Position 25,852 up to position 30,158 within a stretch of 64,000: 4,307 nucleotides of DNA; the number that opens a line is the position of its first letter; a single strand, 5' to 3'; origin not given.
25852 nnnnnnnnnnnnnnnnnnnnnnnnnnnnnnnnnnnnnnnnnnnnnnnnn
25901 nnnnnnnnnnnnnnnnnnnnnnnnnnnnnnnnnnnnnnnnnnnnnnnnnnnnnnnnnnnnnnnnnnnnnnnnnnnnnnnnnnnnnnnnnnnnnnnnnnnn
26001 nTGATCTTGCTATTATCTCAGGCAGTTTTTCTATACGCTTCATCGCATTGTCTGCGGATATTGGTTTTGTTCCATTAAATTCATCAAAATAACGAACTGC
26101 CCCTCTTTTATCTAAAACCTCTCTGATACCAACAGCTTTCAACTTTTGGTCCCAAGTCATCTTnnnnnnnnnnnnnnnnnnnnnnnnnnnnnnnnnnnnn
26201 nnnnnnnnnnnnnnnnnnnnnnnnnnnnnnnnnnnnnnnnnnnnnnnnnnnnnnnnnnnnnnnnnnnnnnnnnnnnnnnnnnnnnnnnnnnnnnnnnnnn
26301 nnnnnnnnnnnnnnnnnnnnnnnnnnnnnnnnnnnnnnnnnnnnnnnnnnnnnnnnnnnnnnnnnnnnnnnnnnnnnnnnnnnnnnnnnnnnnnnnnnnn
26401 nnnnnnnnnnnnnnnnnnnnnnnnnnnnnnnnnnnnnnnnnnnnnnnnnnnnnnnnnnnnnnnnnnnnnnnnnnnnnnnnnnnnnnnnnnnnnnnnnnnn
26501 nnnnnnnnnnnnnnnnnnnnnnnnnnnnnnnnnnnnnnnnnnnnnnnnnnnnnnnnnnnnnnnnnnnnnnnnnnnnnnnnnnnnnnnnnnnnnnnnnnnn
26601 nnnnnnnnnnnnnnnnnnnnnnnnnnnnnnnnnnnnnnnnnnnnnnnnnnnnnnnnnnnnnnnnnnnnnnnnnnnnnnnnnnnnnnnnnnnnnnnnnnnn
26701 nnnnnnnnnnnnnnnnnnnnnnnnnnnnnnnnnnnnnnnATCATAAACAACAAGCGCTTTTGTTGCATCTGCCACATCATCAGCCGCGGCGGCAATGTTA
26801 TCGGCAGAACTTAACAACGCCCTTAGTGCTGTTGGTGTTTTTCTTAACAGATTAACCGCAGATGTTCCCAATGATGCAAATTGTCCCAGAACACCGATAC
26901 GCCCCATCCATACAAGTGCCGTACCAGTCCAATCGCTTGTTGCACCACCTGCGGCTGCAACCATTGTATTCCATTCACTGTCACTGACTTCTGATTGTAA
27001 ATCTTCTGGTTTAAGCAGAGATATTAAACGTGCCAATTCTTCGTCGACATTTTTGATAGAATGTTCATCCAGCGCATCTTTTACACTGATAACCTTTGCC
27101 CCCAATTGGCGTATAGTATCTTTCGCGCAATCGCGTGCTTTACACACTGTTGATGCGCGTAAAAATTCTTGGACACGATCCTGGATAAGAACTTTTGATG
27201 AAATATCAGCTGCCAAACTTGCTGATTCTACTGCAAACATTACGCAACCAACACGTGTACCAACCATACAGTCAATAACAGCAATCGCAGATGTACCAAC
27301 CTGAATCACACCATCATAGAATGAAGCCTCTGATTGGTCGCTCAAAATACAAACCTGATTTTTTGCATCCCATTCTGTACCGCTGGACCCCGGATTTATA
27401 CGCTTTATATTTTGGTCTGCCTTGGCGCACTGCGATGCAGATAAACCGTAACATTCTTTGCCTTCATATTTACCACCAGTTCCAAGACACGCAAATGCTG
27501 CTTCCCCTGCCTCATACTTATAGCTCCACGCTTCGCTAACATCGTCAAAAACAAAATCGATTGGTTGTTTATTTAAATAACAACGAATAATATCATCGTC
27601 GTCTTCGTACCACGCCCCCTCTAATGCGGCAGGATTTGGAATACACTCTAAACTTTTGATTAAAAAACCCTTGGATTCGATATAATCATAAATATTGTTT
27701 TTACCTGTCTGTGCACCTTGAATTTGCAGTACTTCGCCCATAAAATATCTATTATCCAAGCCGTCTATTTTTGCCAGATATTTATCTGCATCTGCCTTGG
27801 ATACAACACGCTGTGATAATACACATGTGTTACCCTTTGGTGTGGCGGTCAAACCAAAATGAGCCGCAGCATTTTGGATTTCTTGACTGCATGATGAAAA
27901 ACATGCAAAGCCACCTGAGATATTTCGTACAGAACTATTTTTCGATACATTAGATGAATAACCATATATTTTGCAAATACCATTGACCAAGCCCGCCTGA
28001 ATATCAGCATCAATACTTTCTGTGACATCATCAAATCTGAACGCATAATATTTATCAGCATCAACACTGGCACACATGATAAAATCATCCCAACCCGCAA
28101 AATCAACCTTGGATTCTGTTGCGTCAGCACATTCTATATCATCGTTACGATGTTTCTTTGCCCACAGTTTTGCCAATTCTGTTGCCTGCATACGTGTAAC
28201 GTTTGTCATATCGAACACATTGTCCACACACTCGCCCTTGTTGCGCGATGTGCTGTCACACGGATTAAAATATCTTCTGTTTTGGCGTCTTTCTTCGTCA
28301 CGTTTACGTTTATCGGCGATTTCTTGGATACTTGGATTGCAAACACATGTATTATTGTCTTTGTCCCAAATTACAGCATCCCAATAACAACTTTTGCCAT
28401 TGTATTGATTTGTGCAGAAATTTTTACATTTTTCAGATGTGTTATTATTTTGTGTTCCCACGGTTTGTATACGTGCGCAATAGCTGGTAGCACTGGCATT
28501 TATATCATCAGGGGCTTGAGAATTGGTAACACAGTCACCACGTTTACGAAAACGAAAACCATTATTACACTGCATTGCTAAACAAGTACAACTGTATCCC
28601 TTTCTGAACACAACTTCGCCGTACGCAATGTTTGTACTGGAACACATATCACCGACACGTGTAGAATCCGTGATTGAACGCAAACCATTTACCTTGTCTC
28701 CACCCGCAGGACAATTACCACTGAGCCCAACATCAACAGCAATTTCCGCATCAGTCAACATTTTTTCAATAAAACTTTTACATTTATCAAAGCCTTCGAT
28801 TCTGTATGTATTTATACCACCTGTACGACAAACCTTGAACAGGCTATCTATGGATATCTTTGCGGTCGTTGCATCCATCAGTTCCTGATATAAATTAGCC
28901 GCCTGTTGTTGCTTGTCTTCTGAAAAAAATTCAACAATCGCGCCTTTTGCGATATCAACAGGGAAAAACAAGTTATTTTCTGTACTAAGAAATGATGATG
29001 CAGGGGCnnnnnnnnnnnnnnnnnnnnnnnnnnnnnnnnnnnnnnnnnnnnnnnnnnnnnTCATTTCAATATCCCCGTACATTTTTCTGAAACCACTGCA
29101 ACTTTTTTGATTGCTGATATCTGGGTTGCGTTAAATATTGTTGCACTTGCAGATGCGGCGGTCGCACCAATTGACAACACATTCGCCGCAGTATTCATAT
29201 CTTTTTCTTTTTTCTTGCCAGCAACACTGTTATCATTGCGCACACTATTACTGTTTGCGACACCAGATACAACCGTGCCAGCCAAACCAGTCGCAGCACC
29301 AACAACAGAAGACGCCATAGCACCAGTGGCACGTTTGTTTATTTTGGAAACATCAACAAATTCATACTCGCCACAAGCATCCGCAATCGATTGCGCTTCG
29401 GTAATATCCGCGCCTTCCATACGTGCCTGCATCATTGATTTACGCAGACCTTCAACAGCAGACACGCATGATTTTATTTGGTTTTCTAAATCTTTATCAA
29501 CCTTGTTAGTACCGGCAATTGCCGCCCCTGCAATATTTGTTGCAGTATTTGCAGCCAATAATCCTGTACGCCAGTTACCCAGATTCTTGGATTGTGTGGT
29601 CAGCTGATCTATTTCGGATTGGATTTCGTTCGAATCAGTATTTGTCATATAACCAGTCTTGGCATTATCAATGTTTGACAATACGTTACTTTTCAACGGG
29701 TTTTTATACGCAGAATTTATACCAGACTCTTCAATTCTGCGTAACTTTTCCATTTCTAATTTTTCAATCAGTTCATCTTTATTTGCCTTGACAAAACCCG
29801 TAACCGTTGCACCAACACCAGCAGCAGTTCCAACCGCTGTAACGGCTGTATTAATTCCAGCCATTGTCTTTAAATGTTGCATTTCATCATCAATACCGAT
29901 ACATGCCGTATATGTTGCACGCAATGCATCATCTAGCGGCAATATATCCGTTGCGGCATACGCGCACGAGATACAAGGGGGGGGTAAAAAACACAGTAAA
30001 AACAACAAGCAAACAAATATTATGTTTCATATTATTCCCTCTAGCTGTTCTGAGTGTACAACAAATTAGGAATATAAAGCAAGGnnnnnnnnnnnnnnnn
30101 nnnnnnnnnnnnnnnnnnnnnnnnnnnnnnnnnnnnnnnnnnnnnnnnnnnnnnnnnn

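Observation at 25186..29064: About 1290-aa Sec-exported protein ending in a J-domain-like HPD module: candidate host-Hsp70-targeting effector or surface protein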

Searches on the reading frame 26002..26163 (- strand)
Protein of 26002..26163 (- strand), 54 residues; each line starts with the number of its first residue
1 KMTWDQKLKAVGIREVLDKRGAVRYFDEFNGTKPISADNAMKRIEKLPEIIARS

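Call 97: search_solved_structures(query=A10, max_evalue=5, show_alignments=2)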
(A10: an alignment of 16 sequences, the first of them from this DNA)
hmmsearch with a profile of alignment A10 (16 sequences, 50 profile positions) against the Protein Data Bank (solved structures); distinct sequences matched with E-value up to 5: 47.
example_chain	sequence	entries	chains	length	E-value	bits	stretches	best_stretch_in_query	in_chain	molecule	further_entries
8hr2_C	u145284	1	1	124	0.077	15.8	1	15-38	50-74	NB1B5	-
9o9a_A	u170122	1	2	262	0.084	15.7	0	10-38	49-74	DR3087 IL-18 Surrogate Cytokine Agonist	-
7b17_B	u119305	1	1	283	0.099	15.4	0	11-38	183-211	SARS-CoV-2 neutralizing biparatopic nanobody VE,nanobody E from Lama glama,SARS-CoV-2 neut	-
7rwz_A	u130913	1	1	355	0.1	15.4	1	4-32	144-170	Cos capsid morphogenesis protein (Ccm)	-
3tto_A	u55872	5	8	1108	0.13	15.1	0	8-30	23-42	Dextransucrase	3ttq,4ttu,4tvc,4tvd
2la6_A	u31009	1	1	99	0.13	15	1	2-31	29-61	RNA-binding protein FUS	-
6gbm_B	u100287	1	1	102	0.14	15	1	2-31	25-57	RNA-binding protein FUS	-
9w7j_D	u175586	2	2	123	0.18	14.6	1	16-38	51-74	10D5 Heavy Chain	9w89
2lcw_A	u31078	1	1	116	0.19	14.6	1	2-31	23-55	RNA-binding protein FUS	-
6snj_A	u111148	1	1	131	0.23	14.3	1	2-31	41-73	RNA-binding protein FUS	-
9qzq_N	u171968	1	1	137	0.23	14.2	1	11-38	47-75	Grafted Nanobody NTCP_Nb1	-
9s37_A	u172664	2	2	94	0.29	13.9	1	11-38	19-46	NB52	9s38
4laj_H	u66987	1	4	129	0.3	13.9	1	11-38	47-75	Llama single domain antibody, JM4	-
8xfs_F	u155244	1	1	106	0.36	13.6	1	11-38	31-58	nanobody Nb52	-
8xt9_A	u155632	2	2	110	0.38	13.6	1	11-38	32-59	MB52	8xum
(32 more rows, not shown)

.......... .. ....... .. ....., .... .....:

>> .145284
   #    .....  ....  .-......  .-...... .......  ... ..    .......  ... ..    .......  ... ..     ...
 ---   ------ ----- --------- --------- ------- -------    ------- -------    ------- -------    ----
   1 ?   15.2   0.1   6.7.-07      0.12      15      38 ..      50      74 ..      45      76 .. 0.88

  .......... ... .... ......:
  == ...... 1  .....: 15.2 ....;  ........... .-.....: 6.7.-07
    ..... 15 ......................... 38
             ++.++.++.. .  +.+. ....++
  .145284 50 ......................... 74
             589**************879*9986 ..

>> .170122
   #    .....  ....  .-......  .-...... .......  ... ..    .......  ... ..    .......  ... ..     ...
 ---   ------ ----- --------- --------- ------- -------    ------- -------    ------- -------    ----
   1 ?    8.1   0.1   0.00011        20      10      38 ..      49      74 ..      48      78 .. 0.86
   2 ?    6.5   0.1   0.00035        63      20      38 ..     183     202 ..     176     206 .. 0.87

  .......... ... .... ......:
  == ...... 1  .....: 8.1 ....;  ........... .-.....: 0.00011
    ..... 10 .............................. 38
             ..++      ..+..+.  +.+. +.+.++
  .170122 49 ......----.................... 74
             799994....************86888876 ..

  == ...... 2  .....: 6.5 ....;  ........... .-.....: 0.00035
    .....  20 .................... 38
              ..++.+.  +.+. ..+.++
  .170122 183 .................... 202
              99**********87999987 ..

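Call 98: search_protein_families(library=pfam, alignment_id=A10, max_evalue=1)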
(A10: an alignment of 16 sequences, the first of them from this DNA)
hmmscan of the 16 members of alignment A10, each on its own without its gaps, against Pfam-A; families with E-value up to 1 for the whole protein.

A. member 1, seq(54 aa): 0 families

B. families by the number of members that match (of 16 scanned): 1 family
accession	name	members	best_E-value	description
PF00778.23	DIX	1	0.11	DIX domain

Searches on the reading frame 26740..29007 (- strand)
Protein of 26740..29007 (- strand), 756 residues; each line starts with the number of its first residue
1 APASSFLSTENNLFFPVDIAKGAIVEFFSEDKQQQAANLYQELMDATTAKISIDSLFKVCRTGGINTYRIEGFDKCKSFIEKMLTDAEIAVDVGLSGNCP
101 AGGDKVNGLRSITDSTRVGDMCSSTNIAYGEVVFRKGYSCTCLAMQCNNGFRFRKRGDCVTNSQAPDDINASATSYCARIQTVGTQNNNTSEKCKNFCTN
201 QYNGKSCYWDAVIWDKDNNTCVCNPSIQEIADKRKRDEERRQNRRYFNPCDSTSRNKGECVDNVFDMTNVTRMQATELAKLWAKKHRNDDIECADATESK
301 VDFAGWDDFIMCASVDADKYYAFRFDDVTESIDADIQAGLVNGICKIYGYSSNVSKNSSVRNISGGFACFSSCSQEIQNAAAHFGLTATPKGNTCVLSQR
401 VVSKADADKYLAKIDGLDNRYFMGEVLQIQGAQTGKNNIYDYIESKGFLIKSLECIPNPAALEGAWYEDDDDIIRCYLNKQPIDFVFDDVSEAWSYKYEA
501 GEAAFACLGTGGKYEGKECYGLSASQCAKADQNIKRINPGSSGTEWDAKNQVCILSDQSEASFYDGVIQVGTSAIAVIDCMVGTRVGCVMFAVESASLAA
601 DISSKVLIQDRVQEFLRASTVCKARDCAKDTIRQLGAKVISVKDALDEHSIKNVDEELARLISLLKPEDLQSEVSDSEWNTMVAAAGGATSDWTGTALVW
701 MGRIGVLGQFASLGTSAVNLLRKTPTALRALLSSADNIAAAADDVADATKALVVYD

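Call 66: predict_structure(alignment_id=A8)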
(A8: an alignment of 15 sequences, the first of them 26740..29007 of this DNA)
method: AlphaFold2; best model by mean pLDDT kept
length: 756 residues; sequences in the alignment: 15
mean_pLDDT: 58.3   pTM: 0.41
mean pLDDT of the five models: 58.3, 56.7, 56.3, 55.8, 48.7
residues with pLDDT >= 90: 14; 70-90: 254; 50-70: 225; < 50: 263
segments of 3 or more residues with pLDDT < 50: 1-11, 91-125, 133-141, 297-305, 358-362, 425-436, 466-468, 492-523, 536-538, 558-607, 673-756
pLDDT, mean of each block of 10 residues (from residue 1): 28 64 86 86 68 71 73 70 62 31 27 32 50 41 63 64 53 75 83 80 78 82 81 66 65 70 77 80 82 59 51 75 73 71 89 64 68 85 87 87 78 80 48 50 67 70 55 75 74 34 33 32 53 53 60 50 35 25 25 24 40 68 68 56 55 64 58 48 42 37 30 24 27 27 28 27
secondary structure, 60 per line:
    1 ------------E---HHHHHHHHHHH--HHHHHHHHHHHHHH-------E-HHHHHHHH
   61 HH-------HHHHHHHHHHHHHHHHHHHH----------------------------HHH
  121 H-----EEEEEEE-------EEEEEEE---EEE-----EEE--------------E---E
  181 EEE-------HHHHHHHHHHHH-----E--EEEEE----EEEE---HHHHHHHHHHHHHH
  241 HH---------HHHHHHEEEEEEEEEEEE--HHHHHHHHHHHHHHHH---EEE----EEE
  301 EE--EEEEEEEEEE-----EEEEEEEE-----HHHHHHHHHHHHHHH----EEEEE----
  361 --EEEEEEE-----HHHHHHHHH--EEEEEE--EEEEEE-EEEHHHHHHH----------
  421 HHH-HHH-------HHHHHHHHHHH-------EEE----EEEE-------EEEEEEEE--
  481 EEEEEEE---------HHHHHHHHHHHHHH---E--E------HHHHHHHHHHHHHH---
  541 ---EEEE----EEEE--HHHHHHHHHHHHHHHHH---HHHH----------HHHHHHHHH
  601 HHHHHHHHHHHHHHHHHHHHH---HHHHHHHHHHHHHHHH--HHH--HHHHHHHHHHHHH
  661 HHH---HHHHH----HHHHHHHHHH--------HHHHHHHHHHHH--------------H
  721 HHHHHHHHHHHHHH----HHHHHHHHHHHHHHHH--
elements in order (helices of 4 or more, strands of 3 or more residues): H17-27 H30-43 H53-62 H70-89 H118-121 E127-133 E141-147 E151-153 E159-161 E180-183 H191-202 E211-215 E220-223 H227-242 H252-257 E258-269 H272-287 E291-293 E298-302 E305-314 E320-327 H333-347 E352-356 E363-369 H375-383 E386-391 E394-399 E401-403 H404-410 H435-445 E453-455 E460-463 E471-478 E481-487 H497-510 H524-537 E544-547 E552-555 H558-574 H578-581 H592-621 H625-640 H648-663 H667-671 H676-685 H694-705 H720-734 H739-754

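Call 69: fold_search(model_id=the predicted structure, library=pdb)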
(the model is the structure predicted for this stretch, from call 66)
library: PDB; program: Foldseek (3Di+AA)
matches with E <= 10: 203; with E <= 0.001: 0
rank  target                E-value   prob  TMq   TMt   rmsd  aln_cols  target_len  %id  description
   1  8bh3_C                1.6e-01  0.04  0.06  0.06  38.0       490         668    9  DNA-PK Ku80 mediated dimer bound to PAXX (released 2023-06-07)
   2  8xvl_R                1.0e+00  0.25  0.09  0.16  24.1       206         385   13  Cryo-EM structure of ETAR bound with Zibotentan (released 2024-08-28)
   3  5w0b_B                1.3e+00  0.07  0.07  0.12  15.9       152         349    9  Structure of human TUT7 catalytic module (CM) (released 2017-06-28)
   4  8ppl_I6               1.3e+00  0.14  0.07  0.13  13.2       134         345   16  MERS-CoV Nsp1 bound to the human 43S pre-initiation complex (released 2023-10-18)
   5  6rfr_G                1.6e+00  0.08  0.07  0.18  16.0       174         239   11  Cryo-EM structure of respiratory complex I from Yarrowia lipolytica at 3.2 A resolution (released 2019-12-11)
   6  6xns_D                1.7e+00  0.23  0.09  0.19  14.1       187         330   11  C3_crown-05 (released 2020-12-23)
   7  5w0n_C                1.7e+00  0.05  0.06  0.12  16.2       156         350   11  Structure of human TUT7 catalytic module (CM) in complex with UMPNPP and U2 RNA (released 2017-06-28)
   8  9l9o_A                1.8e+00  0.10  0.08  0.14  20.6       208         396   10  Cryo-EM structure of apo GPR50 with BRIL fusion, anti-BRIL Fab, and anti-Fab Nb complex (released 2026-02-18)
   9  4n84_B                1.9e+00  0.10  0.10  0.25  17.9       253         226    9  Crystal structure of 14-3-3zeta in complex with a 12-carbon-linker cyclic peptide derived from ExoS (released 2014-02-19)
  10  5w0m_B                2.0e+00  0.05  0.07  0.12  16.0       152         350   10  Structure of human TUT7 catalytic module (CM) in complex with U5 RNA (released 2017-06-28)
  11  9d3e_A                2.2e+00  0.11  0.08  0.15  21.5       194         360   10  Cryo-EM structure of CCR6 bound by SQA1 and OXM2 (released 2024-09-11)
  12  8wiw_3                2.3e+00  0.06  0.07  0.14  16.2       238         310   14  Cryo-EM structure of the flagellar C ring in the CW state (released 2024-09-04)
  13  6bu2_B                2.3e+00  0.04  0.06  0.23  17.0       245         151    9  Crystal structure of methylmalonyl-CoA epimerase from Mycobacterium tuberculosis (released 2018-12-12)
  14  5w0b_A                2.3e+00  0.04  0.06  0.11  15.7       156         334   10  Structure of human TUT7 catalytic module (CM) (released 2017-06-28)
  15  6bu2_A                2.4e+00  0.05  0.06  0.23  16.8       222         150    8  Crystal structure of methylmalonyl-CoA epimerase from Mycobacterium tuberculosis (released 2018-12-12)
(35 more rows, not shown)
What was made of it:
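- Tried and rejected: Foldseek on it was meaningless, with best E 0.16 and TM-scores of 0.10 or below relative to the query (calls 66, 69).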

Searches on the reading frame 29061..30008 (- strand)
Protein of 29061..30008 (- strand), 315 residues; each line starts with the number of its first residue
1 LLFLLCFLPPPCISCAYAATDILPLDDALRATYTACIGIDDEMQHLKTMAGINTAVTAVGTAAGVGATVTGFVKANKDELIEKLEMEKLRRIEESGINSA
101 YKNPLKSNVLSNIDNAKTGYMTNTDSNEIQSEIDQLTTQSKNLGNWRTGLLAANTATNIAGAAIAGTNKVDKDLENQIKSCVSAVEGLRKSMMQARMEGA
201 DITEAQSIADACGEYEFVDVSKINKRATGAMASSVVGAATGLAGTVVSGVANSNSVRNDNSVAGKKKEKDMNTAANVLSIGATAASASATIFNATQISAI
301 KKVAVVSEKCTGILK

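Call 5: search_protein_families(library=pfam, proteins=[window:29061-30008:-], max_evalue=1)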
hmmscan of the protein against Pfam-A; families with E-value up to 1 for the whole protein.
window:29061-30008:- (315 aa): 2 families
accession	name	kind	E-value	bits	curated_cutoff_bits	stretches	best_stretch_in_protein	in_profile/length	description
PF20307.4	divDNAB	-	0.0035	16.5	26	1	104-183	15-94/356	Divergent DnaB-like ATPase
PF14423.12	Imm5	-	0.67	10.5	25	1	77-164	30-114/186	Immunity protein Imm5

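Call 6: search_protein_families(library=ncbifam, proteins=[window:29061-30008:-], max_evalue=1)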
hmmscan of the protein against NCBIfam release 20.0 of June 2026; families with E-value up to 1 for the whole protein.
window:29061-30008:- (315 aa): 0 families

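Call 65: find_homologous_proteins(query=window:29064-29954:-, max_evalue=0.001)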
Query seq(297 aa) (297 aa): 1702 proteins with E <= 0.001 among 8000 candidates; the best 120 are listed.
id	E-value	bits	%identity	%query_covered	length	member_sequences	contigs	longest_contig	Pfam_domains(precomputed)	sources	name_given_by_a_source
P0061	7.3e-177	604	100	100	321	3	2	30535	-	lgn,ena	-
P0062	8.1e-163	558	92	100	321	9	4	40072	-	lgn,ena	-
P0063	8.6e-124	430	71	99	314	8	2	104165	-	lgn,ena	-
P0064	1.1e-120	420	73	100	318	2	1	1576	-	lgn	-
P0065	8.2e-120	417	71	99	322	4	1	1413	-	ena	-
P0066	2.8e-119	415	71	97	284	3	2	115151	-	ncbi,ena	-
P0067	4.5e-119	415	69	100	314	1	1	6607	-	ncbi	-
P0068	5.2e-117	408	70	99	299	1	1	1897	-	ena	-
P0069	3.1e-115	402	69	99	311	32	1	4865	-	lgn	-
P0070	3.1e-115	402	67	99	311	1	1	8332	-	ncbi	-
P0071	3.7e-115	402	68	99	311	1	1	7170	-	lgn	-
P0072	1.9e-114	400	67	99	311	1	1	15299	-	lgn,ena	-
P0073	6.2e-114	398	68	99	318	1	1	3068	-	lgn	-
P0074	9.9e-114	397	66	99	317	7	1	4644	-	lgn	-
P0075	9.8e-113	394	67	99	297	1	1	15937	-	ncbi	-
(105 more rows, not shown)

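Call 75: search_protein_families(library=phrogs, proteins=[window:29061-30008:-], max_evalue=0.01)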
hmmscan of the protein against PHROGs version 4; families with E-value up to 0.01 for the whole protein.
window:29061-30008:- (315 aa): 0 families

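Call 76: search_protein_families(library=padloc, proteins=[window:29061-30008:-], max_evalue=0.01)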
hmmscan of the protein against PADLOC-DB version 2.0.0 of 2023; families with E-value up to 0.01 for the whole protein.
window:29061-30008:- (315 aa): 0 families

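Call 88: search_solved_structures(query=A9, max_evalue=5, show_alignments=1)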
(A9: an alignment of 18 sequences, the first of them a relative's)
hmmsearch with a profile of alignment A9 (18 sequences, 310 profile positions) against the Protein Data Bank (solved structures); distinct sequences matched with E-value up to 5: 4.
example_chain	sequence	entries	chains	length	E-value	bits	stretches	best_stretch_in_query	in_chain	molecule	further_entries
1knz_A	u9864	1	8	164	0.65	12.3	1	178-275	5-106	Nonstructural RNA-binding Protein 34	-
5hda_A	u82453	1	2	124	1.5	11.2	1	74-138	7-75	Zinc finger MYND domain-containing protein 11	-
9lp4_A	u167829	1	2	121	1.6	11.1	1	75-138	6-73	Zinc finger MYND domain-containing protein 11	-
9vc7_A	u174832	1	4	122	1.6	11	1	75-138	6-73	Zinc finger MYND domain-containing protein 11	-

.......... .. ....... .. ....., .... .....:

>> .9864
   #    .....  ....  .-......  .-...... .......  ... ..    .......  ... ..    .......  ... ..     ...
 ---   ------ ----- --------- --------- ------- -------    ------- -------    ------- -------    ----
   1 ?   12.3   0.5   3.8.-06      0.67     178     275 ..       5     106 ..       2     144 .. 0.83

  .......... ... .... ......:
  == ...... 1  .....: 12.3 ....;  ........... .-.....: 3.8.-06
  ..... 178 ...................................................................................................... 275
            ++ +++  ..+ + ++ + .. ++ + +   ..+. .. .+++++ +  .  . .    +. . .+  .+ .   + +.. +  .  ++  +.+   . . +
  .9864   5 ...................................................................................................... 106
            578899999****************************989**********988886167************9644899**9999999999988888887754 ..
